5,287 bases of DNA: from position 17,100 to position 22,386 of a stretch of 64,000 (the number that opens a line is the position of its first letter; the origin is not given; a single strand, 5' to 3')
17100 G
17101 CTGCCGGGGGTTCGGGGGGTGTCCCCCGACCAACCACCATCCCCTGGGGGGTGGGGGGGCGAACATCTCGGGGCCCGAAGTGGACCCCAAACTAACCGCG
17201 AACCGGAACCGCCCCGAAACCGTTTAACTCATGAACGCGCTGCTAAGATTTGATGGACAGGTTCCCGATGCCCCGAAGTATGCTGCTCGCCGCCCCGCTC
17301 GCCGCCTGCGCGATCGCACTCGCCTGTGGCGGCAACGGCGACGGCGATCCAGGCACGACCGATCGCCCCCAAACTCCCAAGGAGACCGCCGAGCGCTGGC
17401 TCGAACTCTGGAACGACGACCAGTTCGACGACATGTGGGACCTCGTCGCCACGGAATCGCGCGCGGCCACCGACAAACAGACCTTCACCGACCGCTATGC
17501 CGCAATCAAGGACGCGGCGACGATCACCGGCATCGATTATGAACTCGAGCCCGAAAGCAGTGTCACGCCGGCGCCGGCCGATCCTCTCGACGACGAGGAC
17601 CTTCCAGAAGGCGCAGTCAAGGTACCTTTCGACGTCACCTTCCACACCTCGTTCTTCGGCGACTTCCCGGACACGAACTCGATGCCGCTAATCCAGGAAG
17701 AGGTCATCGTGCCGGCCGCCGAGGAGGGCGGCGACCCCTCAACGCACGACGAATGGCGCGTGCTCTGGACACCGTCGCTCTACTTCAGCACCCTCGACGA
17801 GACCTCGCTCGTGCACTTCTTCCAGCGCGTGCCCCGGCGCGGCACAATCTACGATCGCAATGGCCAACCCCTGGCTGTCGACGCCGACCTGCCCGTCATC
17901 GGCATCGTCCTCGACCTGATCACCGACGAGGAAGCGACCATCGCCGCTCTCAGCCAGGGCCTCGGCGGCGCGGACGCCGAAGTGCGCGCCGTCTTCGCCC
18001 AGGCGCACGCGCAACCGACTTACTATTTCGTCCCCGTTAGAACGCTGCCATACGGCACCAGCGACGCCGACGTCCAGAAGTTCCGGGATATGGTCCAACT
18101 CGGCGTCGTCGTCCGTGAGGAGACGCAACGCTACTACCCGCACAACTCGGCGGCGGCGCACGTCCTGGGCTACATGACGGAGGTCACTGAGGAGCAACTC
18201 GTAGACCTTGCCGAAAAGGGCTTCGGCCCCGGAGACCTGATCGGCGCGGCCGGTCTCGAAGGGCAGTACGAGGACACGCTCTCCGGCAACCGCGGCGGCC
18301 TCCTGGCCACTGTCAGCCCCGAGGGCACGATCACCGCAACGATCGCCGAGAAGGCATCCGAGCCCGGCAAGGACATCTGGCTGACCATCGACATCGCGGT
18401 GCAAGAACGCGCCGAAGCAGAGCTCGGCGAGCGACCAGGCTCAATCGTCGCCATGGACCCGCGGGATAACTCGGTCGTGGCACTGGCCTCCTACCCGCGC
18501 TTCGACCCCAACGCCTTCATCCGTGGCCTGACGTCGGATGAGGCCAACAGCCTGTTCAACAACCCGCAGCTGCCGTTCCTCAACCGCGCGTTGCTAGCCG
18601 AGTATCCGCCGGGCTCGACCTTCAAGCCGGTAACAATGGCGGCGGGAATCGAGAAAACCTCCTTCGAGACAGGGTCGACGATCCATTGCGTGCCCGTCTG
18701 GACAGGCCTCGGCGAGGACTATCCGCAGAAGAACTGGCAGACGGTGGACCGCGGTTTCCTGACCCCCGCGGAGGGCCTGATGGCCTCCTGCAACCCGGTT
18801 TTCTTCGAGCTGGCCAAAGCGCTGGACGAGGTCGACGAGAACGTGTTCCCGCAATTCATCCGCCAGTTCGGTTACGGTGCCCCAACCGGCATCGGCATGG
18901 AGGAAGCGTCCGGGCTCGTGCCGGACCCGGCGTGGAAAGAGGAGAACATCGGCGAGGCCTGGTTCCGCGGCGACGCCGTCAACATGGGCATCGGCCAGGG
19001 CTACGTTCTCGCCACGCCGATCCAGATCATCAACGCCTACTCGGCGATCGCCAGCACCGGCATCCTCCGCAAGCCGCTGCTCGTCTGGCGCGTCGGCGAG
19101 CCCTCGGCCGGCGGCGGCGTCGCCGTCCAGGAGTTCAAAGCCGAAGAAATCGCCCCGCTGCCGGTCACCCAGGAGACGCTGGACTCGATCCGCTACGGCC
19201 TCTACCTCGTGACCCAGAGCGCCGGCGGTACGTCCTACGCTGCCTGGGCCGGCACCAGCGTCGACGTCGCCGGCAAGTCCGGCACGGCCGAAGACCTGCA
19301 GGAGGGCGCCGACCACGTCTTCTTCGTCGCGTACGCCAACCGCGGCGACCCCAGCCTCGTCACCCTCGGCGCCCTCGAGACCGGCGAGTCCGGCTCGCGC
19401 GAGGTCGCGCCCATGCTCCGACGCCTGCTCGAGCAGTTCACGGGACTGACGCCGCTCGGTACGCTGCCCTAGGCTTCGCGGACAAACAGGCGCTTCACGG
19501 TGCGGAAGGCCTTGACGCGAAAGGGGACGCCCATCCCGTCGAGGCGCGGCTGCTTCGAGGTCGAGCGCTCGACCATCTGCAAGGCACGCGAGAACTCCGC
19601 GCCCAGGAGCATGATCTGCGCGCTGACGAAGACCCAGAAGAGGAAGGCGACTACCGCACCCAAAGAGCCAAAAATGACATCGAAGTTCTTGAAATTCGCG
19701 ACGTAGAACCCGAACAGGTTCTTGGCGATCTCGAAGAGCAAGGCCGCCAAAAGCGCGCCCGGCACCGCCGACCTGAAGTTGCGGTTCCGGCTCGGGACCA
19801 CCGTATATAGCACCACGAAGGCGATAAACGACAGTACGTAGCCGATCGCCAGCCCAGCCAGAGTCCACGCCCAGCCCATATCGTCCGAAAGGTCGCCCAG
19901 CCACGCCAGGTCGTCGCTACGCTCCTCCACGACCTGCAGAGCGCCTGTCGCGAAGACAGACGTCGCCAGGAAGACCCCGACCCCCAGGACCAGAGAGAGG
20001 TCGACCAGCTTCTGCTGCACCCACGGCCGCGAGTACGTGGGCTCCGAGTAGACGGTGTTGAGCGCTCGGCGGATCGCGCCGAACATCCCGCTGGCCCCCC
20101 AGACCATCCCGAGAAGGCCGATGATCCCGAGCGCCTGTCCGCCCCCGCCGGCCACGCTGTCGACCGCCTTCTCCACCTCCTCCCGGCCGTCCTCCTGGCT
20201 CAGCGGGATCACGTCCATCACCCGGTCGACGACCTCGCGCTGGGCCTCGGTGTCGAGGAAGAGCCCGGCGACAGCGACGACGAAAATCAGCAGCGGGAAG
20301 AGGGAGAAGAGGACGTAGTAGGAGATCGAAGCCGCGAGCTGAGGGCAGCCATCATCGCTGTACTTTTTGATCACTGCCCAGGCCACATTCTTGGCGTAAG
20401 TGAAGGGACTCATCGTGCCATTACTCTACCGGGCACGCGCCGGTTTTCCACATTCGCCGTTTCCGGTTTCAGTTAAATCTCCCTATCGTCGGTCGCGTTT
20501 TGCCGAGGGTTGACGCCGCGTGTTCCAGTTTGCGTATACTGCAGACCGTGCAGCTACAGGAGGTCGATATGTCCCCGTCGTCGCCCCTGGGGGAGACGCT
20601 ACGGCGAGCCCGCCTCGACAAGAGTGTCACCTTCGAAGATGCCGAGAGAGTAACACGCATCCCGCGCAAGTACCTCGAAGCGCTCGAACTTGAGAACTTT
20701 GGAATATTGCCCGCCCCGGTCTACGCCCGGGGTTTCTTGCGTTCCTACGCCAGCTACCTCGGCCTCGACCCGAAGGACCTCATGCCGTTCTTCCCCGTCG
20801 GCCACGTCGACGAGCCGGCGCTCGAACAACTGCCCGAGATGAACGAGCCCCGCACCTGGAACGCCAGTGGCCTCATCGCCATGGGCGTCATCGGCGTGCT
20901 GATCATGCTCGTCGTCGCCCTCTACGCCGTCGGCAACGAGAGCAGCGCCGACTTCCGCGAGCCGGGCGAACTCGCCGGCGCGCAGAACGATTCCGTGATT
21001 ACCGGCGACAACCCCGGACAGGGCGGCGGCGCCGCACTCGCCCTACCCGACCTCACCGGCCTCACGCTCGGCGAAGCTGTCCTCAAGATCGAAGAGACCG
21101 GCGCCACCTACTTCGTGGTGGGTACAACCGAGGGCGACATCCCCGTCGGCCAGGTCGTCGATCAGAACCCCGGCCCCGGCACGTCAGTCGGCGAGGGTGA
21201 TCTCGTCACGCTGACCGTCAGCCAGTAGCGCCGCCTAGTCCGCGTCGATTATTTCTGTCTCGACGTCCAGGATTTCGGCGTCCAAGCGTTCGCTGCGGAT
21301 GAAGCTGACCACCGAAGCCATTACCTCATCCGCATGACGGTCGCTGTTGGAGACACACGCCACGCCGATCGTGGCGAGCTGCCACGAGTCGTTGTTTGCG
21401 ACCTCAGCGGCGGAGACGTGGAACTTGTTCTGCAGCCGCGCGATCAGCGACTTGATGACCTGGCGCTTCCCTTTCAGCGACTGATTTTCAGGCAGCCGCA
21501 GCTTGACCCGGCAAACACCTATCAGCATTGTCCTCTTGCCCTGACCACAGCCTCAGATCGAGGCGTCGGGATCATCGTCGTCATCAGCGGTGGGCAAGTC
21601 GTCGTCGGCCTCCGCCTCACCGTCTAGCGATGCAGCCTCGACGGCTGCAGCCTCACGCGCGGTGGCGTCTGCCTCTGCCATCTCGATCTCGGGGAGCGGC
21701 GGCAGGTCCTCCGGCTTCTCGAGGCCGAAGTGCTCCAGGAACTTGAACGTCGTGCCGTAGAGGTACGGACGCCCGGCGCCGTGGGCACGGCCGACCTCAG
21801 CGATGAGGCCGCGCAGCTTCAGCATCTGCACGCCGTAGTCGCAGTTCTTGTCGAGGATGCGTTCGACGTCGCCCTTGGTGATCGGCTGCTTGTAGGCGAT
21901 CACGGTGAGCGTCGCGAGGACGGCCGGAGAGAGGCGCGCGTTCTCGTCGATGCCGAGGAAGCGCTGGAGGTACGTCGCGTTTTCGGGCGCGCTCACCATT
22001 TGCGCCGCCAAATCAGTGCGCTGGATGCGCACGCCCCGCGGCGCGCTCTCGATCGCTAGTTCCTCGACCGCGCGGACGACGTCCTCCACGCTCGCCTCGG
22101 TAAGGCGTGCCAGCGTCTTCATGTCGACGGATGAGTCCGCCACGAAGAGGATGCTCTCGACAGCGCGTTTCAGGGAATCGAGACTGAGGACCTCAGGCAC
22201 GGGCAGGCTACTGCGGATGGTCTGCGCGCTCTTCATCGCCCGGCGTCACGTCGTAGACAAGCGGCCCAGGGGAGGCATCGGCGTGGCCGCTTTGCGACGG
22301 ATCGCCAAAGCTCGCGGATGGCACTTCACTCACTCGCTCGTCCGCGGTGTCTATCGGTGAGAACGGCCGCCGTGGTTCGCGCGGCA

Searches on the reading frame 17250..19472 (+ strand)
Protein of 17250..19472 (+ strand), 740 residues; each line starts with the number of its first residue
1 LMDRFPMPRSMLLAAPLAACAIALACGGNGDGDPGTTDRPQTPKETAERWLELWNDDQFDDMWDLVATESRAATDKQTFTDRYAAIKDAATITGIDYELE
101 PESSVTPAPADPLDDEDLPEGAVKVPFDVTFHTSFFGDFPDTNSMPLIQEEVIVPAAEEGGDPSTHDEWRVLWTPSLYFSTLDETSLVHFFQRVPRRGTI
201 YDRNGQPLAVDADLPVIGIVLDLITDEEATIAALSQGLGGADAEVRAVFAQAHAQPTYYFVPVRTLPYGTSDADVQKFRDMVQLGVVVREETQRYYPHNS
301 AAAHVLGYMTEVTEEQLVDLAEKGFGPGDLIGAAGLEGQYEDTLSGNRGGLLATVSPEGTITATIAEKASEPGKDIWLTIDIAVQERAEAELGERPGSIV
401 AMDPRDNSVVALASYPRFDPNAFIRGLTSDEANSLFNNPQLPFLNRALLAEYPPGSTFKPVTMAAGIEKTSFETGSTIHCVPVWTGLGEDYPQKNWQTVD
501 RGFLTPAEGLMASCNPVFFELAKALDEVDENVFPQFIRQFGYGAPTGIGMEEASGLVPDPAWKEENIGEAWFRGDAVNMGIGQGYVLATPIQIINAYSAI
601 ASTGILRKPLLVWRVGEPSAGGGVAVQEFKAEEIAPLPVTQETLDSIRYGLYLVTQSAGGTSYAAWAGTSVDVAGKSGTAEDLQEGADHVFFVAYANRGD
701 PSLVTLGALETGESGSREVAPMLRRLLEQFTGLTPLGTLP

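Call 28: search_protein_families(library=pfam, proteins=[window:17250-19472:+], max_evalue=0.0001)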
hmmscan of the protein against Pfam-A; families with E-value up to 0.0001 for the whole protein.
window:17250-19472:+ (740 aa): 3 families
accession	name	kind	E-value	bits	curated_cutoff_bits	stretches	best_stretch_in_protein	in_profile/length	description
PF00905.27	Transpeptidase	-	5.9e-55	187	22.1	1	397-728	1-299/299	Penicillin binding protein transpeptidase domain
PF03717.20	PBP_dimer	-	2e-31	110.3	24.4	1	194-364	3-178/180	Penicillin-binding Protein dimerisation domain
PF05223.17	MecA_N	-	1.5e-09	38.6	22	1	42-185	1-116/117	NTF2-like N-terminal transpeptidase domain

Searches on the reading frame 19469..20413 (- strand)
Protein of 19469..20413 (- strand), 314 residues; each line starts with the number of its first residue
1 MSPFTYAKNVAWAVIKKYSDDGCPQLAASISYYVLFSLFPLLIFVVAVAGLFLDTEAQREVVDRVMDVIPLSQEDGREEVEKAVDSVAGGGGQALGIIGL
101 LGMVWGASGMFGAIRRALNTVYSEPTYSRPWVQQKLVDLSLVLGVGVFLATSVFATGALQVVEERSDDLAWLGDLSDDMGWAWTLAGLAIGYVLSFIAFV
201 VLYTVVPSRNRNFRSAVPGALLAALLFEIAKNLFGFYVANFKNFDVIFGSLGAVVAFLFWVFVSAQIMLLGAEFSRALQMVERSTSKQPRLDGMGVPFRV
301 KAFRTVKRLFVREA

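Call 11: search_protein_families(library=pfam, proteins=[window:19469-20413:-], max_evalue=0.0001)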
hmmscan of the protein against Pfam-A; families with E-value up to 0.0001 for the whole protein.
window:19469-20413:- (314 aa): 1 family
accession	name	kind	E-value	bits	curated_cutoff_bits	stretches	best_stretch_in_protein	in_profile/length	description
PF03631.20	Virul_fac_BrkB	-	4.7e-66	223.5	33.7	1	20-279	2-256/259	Virulence factor BrkB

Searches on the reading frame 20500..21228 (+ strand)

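Call 11: search_protein_families(library=pfam, proteins=[window:20500-21228:+], max_evalue=0.0001)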
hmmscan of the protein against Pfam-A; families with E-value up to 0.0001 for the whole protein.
window:20500-21228:+ (242 aa): 3 families
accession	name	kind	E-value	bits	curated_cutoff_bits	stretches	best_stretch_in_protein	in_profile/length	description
PF13413.12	HTH_25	-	7.6e-23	80.5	24.6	1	33-93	1-61/62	Helix-turn-helix domain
PF03793.24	PASTA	-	5.5e-13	49.1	23.2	1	182-242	3-64/64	PASTA domain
PF12844.13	HTH_19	-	1.9e-05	24.9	30.2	1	31-95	1-59/64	Helix-turn-helix domain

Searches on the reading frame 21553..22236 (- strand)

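Call 11: search_protein_families(library=pfam, proteins=[window:21553-22236:-], max_evalue=0.0001)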
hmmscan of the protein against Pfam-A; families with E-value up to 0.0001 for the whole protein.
window:21553-22236:- (227 aa): 1 family
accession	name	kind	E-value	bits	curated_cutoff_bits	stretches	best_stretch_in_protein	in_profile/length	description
PF04079.22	SMC_ScpB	-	3.9e-42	144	27.4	1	25-181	2-160/160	Segregation and condensation complex subunit ScpB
